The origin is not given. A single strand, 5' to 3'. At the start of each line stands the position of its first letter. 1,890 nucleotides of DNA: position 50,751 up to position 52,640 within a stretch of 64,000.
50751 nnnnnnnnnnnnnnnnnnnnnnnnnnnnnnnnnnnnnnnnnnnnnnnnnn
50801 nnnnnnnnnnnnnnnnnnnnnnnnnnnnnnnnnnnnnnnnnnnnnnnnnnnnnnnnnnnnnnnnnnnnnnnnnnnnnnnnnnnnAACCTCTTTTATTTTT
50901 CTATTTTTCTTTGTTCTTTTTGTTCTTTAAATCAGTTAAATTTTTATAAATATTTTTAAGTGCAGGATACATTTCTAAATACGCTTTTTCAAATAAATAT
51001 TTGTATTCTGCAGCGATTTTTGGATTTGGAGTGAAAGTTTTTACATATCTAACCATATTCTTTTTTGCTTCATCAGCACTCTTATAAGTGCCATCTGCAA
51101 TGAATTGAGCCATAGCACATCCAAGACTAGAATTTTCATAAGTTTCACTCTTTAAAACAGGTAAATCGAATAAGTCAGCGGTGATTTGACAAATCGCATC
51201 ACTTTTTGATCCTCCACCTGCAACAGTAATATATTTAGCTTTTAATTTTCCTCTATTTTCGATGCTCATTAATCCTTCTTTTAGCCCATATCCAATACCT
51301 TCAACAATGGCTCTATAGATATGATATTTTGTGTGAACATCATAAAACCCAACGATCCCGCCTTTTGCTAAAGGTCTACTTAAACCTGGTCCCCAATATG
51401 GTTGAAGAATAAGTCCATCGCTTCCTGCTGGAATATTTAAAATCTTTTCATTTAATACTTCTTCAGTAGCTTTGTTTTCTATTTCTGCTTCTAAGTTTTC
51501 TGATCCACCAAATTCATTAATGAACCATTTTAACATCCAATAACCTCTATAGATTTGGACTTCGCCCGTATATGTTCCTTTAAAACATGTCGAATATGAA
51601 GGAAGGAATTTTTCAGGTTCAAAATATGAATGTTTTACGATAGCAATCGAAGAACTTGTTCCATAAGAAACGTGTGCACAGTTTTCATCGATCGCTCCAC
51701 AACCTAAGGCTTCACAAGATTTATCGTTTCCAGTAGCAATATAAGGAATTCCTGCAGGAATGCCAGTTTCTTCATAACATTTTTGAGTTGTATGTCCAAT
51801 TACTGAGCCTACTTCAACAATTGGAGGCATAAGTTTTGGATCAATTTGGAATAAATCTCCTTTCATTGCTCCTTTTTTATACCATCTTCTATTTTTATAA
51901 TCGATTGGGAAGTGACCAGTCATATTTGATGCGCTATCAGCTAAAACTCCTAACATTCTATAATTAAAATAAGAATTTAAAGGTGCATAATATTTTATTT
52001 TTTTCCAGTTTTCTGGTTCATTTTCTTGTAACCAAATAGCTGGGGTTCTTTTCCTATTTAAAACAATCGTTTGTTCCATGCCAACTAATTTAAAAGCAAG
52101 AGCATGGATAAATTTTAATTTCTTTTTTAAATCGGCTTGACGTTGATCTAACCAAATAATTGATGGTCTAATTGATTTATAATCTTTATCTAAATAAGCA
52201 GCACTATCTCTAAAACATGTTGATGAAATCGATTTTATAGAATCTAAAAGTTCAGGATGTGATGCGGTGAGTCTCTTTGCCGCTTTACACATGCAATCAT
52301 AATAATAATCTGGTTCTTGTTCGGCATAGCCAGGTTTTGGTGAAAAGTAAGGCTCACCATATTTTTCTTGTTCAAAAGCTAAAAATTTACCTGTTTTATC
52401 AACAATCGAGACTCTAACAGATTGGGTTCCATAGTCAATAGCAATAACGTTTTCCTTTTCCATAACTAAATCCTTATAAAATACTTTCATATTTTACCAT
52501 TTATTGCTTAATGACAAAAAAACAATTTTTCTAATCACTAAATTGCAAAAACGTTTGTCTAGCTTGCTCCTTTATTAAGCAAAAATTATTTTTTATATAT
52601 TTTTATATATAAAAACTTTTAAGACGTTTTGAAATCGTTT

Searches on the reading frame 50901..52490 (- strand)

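Call 24: search_protein_families(library=pfam, proteins=[window:50901-52490:-], max_evalue=0.001)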
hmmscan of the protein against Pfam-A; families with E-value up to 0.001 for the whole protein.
window:50901-52490:- (529 aa): 2 families
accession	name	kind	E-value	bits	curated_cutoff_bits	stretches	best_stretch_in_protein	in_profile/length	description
PF00370.27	FGGY_N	-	7.6e-33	114.6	28.8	1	15-263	2-245/245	FGGY family of carbohydrate kinases, N-terminal domain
PF02782.22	FGGY_C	-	6.4e-23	82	27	1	274-465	3-197/198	FGGY family of carbohydrate kinases, C-terminal domain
